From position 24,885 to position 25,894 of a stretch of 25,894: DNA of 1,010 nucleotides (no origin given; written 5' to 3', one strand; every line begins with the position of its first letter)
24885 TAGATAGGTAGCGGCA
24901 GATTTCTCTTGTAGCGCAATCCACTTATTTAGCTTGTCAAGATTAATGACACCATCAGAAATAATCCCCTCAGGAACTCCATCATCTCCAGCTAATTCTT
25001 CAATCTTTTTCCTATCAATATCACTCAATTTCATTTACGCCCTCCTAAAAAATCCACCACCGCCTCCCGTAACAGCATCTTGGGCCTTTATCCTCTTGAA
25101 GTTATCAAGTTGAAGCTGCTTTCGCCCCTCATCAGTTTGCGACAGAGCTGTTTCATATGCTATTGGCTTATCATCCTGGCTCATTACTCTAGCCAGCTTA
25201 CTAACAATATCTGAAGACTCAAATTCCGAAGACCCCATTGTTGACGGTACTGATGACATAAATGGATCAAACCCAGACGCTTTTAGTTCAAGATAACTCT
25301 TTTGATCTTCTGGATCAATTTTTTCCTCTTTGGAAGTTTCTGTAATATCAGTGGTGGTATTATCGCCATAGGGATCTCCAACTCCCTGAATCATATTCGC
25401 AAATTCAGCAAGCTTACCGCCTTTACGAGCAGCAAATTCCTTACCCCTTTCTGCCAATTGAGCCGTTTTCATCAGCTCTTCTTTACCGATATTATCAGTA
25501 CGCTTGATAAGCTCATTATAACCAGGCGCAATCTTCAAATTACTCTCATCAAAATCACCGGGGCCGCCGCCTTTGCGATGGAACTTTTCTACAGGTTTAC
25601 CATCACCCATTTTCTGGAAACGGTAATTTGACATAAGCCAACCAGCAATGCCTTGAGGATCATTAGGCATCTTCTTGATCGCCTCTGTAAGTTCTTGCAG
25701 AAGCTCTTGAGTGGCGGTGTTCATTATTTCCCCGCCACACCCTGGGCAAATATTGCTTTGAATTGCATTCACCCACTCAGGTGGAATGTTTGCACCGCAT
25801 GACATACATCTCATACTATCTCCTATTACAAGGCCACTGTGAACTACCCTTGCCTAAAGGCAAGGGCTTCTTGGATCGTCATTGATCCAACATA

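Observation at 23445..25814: Tandem array of five paralogous small genes with a conserved C-terminal ...KA[QK]...G-G-G-F-[F/M/K]-R motif, which I do not recognise as a known family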

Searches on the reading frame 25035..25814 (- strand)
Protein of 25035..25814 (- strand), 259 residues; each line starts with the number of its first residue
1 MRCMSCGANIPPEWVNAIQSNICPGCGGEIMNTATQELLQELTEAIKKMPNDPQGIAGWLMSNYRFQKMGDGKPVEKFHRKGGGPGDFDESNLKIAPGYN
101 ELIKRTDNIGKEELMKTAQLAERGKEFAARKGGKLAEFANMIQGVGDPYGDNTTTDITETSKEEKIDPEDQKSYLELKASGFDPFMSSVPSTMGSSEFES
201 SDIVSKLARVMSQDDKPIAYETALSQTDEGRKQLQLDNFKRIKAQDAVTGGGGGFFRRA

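Call 3: search_protein_families(library=phrogs, proteins=[window:25035-25814:-], max_evalue=0.01)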
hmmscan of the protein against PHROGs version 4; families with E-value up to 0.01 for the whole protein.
window:25035-25814:- (259 aa): 0 families

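Call 4: search_protein_families(library=pfam, proteins=[window:25035-25814:-], max_evalue=0.01)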
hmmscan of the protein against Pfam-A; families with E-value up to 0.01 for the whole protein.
window:25035-25814:- (259 aa): 0 families

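Call 9: search_dna_similar(query=window:25035-25814:-, collection=phages, mode=protein, max_evalue=0.01, max_rows=30)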
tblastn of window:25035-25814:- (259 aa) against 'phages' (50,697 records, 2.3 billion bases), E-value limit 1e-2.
No match.

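Call 12: find_related_loci(query=window:25035-25814:-, collection=viral_contigs, flank=8000)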
Query window:25035-25814:- (259 aa) in viral_contigs; peptide patterns used: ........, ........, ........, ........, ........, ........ (x = any residue, [..] = any of these).
20 stretches matched a pattern; 1 encode a relative of the query (tblastn E <= 1e-3); 1 distinct loci.
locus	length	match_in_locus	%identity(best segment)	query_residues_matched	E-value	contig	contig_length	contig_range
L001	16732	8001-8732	56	1-258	2e-91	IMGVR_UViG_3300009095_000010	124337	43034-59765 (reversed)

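Call 13: find_homologous_proteins(query=window:25035-25814:-, max_evalue=0.01)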
Query window:25035-25814:- (259 aa): 118 proteins with E <= 0.01 among 640 candidates.
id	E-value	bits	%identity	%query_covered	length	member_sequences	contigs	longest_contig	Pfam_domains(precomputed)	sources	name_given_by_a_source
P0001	4.2e-168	575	100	99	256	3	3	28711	-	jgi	jgi:hypothetical protein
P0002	2.8e-150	517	89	97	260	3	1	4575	-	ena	-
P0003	1.7e-149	514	88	100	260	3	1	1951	-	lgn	-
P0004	6.7e-140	483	83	100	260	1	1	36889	-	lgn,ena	-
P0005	2.2e-128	445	77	100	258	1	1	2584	-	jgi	-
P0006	5.9e-117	408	75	98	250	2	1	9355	-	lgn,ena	-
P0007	2.8e-113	396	72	100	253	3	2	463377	-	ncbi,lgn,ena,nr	ncbi:hypothetical protein M0R72_01995 [Candidatus Pacearchaeota archaeon]|nr:hypothetical protein [C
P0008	8.4e-111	388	70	98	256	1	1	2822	-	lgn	-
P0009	2.9e-110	386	70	100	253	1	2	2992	-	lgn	-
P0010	8.6e-108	378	68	100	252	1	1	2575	-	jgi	jgi:hypothetical protein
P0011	2.1e-107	376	68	100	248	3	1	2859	-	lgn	-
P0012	6.0e-105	368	68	98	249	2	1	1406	-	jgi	jgi:hypothetical protein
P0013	1.0e-104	368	68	100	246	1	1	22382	-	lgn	-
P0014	4.5e-98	346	63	100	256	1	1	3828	-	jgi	jgi:hypothetical protein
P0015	5.2e-92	326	58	96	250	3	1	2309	-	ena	-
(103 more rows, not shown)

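Call 17: find_encoding_contigs(protein=P0004, flank=6000, max_places=3)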
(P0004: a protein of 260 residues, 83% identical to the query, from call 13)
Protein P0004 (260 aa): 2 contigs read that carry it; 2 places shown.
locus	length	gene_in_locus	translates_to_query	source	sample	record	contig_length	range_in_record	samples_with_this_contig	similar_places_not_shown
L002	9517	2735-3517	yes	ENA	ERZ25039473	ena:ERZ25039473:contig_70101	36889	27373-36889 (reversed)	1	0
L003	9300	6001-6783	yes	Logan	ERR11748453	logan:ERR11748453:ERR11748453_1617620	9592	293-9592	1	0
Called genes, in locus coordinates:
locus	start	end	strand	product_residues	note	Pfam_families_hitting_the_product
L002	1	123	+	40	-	?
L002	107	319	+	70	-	-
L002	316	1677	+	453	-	PF14579:HHH_6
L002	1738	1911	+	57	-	-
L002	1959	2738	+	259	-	-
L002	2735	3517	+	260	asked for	-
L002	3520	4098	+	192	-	-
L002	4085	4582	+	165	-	-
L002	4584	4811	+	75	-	-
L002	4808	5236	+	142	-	-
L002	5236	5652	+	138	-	-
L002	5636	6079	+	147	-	-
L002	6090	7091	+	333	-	PF00154:RecA_N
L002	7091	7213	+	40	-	-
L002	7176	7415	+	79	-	-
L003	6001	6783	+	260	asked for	-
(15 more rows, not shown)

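Call 18: find_encoding_contigs(protein=P0007, flank=6000, max_places=3)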
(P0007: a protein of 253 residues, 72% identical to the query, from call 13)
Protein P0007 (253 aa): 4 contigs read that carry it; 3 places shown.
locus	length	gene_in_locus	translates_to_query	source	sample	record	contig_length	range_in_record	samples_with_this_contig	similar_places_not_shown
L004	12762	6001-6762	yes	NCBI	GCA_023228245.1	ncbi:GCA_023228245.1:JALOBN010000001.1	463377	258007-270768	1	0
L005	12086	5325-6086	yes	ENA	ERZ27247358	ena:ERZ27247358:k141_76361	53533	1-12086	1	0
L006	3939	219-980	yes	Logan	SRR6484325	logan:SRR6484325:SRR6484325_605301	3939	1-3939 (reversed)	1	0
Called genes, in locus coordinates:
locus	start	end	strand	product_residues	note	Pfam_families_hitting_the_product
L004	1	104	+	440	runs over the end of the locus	PF05697:Trigger_N, PF05698:Trigger_C (weak)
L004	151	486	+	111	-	-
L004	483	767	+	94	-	-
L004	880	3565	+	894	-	PF02811:PHP, PF07733:DNA_pol3_alpha, PF17657:DNA_pol3_finger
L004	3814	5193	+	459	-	PF14579:HHH_6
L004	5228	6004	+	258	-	-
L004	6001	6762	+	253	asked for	-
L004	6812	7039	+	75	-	-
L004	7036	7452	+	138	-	-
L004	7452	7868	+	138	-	-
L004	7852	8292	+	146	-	-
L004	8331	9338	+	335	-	PF00154:RecA_N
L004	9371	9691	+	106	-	-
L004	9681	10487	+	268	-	-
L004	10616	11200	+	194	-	-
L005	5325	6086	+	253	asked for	-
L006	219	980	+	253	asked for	-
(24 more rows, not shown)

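Call 23: predict_structure(alignment_id=A2)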
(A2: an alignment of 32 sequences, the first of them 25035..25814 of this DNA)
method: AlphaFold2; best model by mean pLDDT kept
length: 259 residues; sequences in the alignment: 32
mean_pLDDT: 67.9   pTM: 0.30
mean pLDDT of the five models: 67.9, 67.6, 66.8, 66.2, 63.0
residues with pLDDT >= 90: 40; 70-90: 76; 50-70: 88; < 50: 55
segments of 3 or more residues with pLDDT < 50: 82-87, 92-98, 150-163, 188-201, 252-259
pLDDT, mean of each block of 10 residues (from residue 1): 91 89 94 90 91 90 78 60 49 47 52 66 62 55 54 45 65 81 60 40 54 66 85 87 70 44
secondary structure, 60 per line:
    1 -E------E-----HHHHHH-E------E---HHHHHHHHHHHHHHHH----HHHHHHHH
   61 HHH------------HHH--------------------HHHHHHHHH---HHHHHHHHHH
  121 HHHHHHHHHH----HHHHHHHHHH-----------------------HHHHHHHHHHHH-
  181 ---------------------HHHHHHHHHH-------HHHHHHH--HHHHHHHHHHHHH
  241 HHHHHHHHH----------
elements in order: H15-20 H33-48 H53-63 H99-107 H111-130 H135-144 H168-179 H202-211 H219-225 H228-249
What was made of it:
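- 25605..25814 (-): N-terminal domain of A: a CxxC...CxxC zinc ribbon and the near-invariant stretch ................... B-E do not have it. Ten-residue pLDDT means of 89-94 over residues 1-60 and 78 over 61-70 (call 23).
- Architecture: ordered head, then a disordered chain with a floppy tail (call 23).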

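Call 26: fold_search(model_id=the predicted structure, library=pdb)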
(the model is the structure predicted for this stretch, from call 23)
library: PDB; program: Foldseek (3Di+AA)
matches with E <= 10: 23; with E <= 0.001: 0
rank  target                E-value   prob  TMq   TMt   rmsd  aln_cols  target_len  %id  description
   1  9lul_M                1.9e+00  0.02  0.09  0.06  31.0       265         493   13  Local refinement of stacked like DDB1-DDA1-DET1-Ube2e2-COP1 complex (layer 1) (released 2026-01-28)
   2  5zb8_B                3.3e+00  0.14  0.11  0.07   4.4        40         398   28  Crystal structure of the novel lesion-specific endonuclease PfuEndoQ from Pyrococcus furiosus (released 2018-04-04)
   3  5zb8_A                3.6e+00  0.13  0.11  0.07   4.4        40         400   28  Crystal structure of the novel lesion-specific endonuclease PfuEndoQ from Pyrococcus furiosus (released 2018-04-04)
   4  5yuf_C                3.6e+00  0.08  0.08  0.35   5.9        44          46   18  Crystal Structure of PML RING tetramer (released 2018-04-11)
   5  5zb8_C                5.3e+00  0.13  0.10  0.07   2.8        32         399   31  Crystal structure of the novel lesion-specific endonuclease PfuEndoQ from Pyrococcus furiosus (released 2018-04-04)
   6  7k30_A                6.1e+00  0.08  0.11  0.08   4.3        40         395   28  Crystal structure of Endonuclease Q complex with 27-mer duplex substrate with dU at the active site (released 2021-03-17)
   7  8ppt_B                6.1e+00  0.03  0.11  0.03  11.3        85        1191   18  Pyrococcus abyssi DNA polymerase D (PolD) in its editing mode bound to a primer/template substrate containing a mismat (released 2023-12-20)
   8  7nd1_MODEL_1_A        6.6e+00  0.08  0.11  0.25   8.4        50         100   14  First-in-class small molecule inhibitors of Polycomb Repressive Complex 1 (PRC1) RING domain (released 2021-06-16)
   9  9sa1_A                7.0e+00  0.11  0.10  0.30   2.5        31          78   26  The RING domain of IDOL (released 2025-09-10)
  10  2ckl_A                7.0e+00  0.05  0.12  0.27  11.3        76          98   13  Ring1b-Bmi1 E3 catalytic domain structure (released 2006-05-11)
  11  13sd_B                7.5e+00  0.11  0.10  0.34   2.4        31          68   26  PanDDA analysis group deposition -- IDOL RING domain in complex with Z1516316257 (released 2025-12-10)
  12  9sa2_B                7.5e+00  0.11  0.10  0.33   2.4        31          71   26  The RING domain of IDOL (released 2025-09-10)
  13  5d0i_B                7.5e+00  0.09  0.11  0.43   2.8        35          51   23  Structure of RING finger protein 165 (released 2015-12-09)
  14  9f29_B                7.5e+00  0.05  0.10  0.02   9.1        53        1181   23  Pyrococcus abyssi PolD in complex with Rpa2 winged-helix domain class 1 (composite map) (released 2024-12-04)
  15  9f2a_B                8.0e+00  0.03  0.11  0.03  13.0        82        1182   16  Pyrococcus abyssi PolD in complex with Rpa2 winged-helix domain class 2 (composite map) (released 2024-12-04)
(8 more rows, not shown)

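Call 33: find_related_loci(query=A2, collection=viral_contigs, flank=7000)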
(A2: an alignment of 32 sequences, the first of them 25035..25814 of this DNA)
Query A2 (259 aa) in viral_contigs; peptide patterns used: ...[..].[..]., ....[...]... (x = any residue, [..] = any of these).
116 stretches matched a pattern; 37 encode a relative of the query (tblastn E <= 1e-3); 37 distinct loci.
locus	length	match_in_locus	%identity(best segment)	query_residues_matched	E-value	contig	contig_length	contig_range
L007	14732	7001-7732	56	1-258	5e-90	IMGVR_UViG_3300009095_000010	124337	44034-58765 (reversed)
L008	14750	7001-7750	57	1-258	1e-88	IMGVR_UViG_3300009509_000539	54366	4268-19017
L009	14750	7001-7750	50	1-257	5e-80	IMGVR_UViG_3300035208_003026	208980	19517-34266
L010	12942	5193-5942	50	1-257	5e-80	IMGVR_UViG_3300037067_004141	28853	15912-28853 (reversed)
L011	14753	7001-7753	48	1-258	6e-76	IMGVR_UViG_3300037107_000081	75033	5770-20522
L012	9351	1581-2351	48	1-257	2e-70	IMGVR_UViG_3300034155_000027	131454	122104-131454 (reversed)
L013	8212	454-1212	46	1-257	1e-67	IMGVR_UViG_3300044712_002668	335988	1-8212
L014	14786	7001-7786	45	1-258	6e-65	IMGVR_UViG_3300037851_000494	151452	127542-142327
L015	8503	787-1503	46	1-258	2e-63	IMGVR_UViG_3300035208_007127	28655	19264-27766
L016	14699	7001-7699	42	1-259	1e-58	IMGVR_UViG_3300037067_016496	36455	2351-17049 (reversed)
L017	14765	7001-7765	52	1-258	3e-76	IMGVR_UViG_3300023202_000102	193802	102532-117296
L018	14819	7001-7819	34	1-257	4e-43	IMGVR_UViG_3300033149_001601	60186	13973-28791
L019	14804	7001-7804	34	1-258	2e-36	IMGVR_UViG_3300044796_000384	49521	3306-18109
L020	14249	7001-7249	65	1-85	4e-35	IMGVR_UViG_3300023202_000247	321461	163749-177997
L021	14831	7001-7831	33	1-257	6e-35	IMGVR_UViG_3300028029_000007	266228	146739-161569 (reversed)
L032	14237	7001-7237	56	1-80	1e-28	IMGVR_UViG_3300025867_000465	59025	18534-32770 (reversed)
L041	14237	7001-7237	49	1-80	1e-24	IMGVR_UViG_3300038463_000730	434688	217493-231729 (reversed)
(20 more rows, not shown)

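Call 35: search_protein_representatives(alignment_id=A2)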
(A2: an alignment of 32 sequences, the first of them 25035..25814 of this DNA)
Query: 32 sequences, 249 profile positions. Proteins with E-value up to 0.001 (for the whole library): 691; up to 1e-10: 455; up to 1e-30: 232. The best 150 are listed.
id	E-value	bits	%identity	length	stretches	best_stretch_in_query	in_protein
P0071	1.0e-94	333.7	-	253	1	1-248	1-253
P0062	3.0e-86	306.0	-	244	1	1-248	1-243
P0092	2.5e-82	293.2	-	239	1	1-248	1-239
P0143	1.7e-81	290.5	-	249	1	1-248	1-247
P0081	2.1e-80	286.9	-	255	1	1-248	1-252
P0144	1.3e-79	284.3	-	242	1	1-248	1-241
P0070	3.0e-79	283.1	-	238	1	1-248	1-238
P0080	1.4e-78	280.9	-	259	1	1-248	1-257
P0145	1.1e-74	268.1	-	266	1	1-248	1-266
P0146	2.3e-74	267.1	-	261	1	1-248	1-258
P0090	3.6e-74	266.4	-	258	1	1-248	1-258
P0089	5.7e-74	265.8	-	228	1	4-248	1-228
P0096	2.2e-73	263.8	-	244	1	1-248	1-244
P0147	5.7e-72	259.2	-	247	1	1-248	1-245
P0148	4.9e-71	256.2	-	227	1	1-248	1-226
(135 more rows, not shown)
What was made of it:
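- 25035..25814 (-): Gene A (259 aa). It is the full-length founder of the family: zinc ribbon plus two helices (aa 1-70), a mostly disordered middle, the C-terminal module and the tail. The family has 118 clusters at 90% identity (call 13) and 691 representatives at 50% (call 35).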

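Call 43: search_solved_structures(query=A2, max_evalue=10, show_alignments=2)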
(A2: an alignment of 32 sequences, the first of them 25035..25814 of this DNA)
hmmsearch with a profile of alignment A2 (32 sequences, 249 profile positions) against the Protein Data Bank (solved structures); distinct sequences matched with E-value up to 10: 5.
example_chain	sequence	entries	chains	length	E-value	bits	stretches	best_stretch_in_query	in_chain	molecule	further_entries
9mk9_A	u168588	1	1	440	3.2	11.1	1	43-66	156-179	Interferon-induced protein with tetratricopeptide repeats 2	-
9oic_A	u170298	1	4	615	3.7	10.9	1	152-245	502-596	Potassium voltage-gated channel protein Shaker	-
7sj1_A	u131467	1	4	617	3.7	10.9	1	152-245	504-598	Potassium voltage-gated channel protein Shaker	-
7sip_A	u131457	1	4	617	3.7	10.9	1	152-245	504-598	Potassium voltage-gated channel protein Shaker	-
8gji_A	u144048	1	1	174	6.1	10.1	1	111-171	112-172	GCG binder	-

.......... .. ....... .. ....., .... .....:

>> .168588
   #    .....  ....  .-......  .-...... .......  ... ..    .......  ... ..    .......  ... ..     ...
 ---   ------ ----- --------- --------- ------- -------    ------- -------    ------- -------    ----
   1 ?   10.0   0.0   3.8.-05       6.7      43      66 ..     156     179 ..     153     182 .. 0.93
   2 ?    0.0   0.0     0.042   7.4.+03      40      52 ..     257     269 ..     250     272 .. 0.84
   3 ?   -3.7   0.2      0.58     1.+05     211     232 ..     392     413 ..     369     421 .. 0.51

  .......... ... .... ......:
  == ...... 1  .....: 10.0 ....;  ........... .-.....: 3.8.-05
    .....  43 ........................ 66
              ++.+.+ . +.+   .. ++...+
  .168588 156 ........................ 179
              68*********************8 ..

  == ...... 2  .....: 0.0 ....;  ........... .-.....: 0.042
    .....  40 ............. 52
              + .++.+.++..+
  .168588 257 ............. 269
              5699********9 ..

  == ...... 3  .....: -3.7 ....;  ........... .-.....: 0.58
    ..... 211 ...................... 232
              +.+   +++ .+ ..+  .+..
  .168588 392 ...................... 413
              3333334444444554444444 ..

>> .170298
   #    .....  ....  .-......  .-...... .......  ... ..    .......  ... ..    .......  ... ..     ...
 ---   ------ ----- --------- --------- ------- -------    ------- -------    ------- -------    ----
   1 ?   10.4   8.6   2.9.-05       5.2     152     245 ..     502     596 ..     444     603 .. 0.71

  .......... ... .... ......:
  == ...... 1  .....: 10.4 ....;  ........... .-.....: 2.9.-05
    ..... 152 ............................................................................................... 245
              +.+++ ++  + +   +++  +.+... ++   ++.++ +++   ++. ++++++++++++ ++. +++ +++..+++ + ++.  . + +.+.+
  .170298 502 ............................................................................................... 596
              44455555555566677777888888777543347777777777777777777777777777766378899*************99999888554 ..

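Call 45: search_protein_families(library=ncbifam, proteins=[window:25035-25814:-], max_evalue=1)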
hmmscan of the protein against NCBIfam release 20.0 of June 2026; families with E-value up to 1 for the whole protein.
window:25035-25814:- (259 aa): 6 families
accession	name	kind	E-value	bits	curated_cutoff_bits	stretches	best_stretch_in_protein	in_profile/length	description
NF011481.0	PRK14890.1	equivalog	0.095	12.7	61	1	2-31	11-38/61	putative Zn-ribbon RNA-binding protein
NF041909.1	HVO_2753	equivalog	0.11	12.4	80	1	2-33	11-39/59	HVO_2753 family zinc finger protein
NF004910.0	PRK06266.1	equivalog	0.11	11.6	180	1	20-50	142-173/185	transcription initiation factor E subunit alpha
NF033497.1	rubre_like_arch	subfamily_domain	0.13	12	32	1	19-35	15-31/34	rubrerythrin-like domain-containing protein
NF041913.1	HVO_2142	equivalog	0.34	10.8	90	1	15-36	6-27/48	HVO_2142 family zinc finger protein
NF047912.1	ECs_2282_CxxC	subfamily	0.91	9.5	37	0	23-35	5-17/60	ECs_2282 family putative zinc-binding protein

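Call 54: search_dna_similar(query=L041:7001-7747:+, collection=phages, mode=protein, max_evalue=0.01, max_rows=15)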
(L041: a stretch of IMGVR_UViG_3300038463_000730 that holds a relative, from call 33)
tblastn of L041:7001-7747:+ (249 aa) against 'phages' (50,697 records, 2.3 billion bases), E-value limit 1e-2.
No match.

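Call 55: search_dna_similar(query=L032:7001-7693:+, collection=phages, mode=protein, max_evalue=0.01, max_rows=15)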
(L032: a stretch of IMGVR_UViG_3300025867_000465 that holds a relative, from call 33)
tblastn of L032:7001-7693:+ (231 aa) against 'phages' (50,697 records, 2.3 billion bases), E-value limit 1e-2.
No match.

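Call 67: find_related_loci(query=A2, collection=genome_contigs, flank=3000)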
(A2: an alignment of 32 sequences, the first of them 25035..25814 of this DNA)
Query A2 (259 aa) in genome_contigs; peptide patterns used: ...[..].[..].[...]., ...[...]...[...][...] (x = any residue, [..] = any of these).
45 stretches matched a pattern; 3 encode a relative of the query (tblastn E <= 1e-3); 3 distinct loci.
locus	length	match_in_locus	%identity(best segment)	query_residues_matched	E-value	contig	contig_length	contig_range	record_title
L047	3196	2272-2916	39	1-257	4e-49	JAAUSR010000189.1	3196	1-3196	MAG: Thioploca sp. isolate SL_4_0 NODE_5586_length_3196_cov_1.580971, whole genome shotgun sequence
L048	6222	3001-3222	46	1-74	1e-22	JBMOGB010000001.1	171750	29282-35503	MAG: Bacteroidia bacterium isolate Deming_bin.278 contig43, whole genome shotgun sequence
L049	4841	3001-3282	32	58-146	2e-5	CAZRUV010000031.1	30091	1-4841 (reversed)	MAG TPA_asm: uncultured Rhodobacterales bacterium isolate SRP135972_co2_247 genome assembly, contig: NODE_830_length_300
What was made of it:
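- The family is almost absent from the cellular genomes searched: 3 hits, all on MAG contigs, among 185,579 species genomes (call 67).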

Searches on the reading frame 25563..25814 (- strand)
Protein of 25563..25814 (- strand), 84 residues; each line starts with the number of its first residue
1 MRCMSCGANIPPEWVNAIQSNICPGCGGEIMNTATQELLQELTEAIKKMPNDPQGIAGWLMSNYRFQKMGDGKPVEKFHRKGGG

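Call 46: search_protein_families(library=pfam, proteins=[window:25563-25814:-], max_evalue=10)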
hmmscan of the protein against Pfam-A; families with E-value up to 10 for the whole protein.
seq(84 aa): 15 families
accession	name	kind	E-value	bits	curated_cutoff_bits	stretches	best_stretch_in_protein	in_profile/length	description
PF12773.13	DZR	-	0.038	14.6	27.3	1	2-27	26-45/45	Double zinc ribbon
PF15731.11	MqsA_antitoxin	-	0.05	14.2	30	1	15-50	29-64/131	Antitoxin component of bacterial toxin-antitoxin system, MqsA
PF17915.7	zf_Rg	-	0.051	13.4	25.5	1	16-32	3-19/49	Reverse gyrase zinc finger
PF02591.20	Zn_ribbon_9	-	0.058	13.9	29.1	1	2-27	1-30/33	C4-type zinc ribbon domain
PF06906.16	DUF1272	-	0.063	13.8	25.3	1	17-32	38-53/57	Protein of unknown function (DUF1272)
PF13240.11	Zn_Ribbon_1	-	0.072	13.4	25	1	3-13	2-12/23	zinc-ribbon domain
PF13453.11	Zn_ribbon_TFIIB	-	0.082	12.8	22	1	3-28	2-27/41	Transcription factor zinc-finger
PF07754.17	HVO_2753_ZBP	-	0.084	13.1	33.2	1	3-30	1-26/46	Small zinc finger protein HVO_2753-like, Zn-binding pocket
PF23455.1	DUF7129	-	0.098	12.9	30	1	3-34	14-41/45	Domain of unknown function (DUF7129)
PF13248.11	Zn_ribbon_3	-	0.12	12.3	27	1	2-29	4-25/26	zinc-ribbon domain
PF01155.25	HypA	-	0.17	12.4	28.9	1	1-33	71-99/112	Hydrogenase/urease nickel incorporation, metallochaperone, hypA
PF23548.1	Zn_ribbon_FGT1_2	-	0.17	12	27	1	1-8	3-10/35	FORGETTER1 second zinc ribbon domain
PF12647.12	RNHCP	-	0.19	12.2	24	1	2-26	5-29/90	RNHCP domain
PF09723.15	Zn_ribbon_8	-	0.19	12.2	34.4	1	2-28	7-34/41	Zinc ribbon domain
PF25207.1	DUF7837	-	0.23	11.9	27.8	0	2-15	7-20/47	Domain of unknown function (DUF7837)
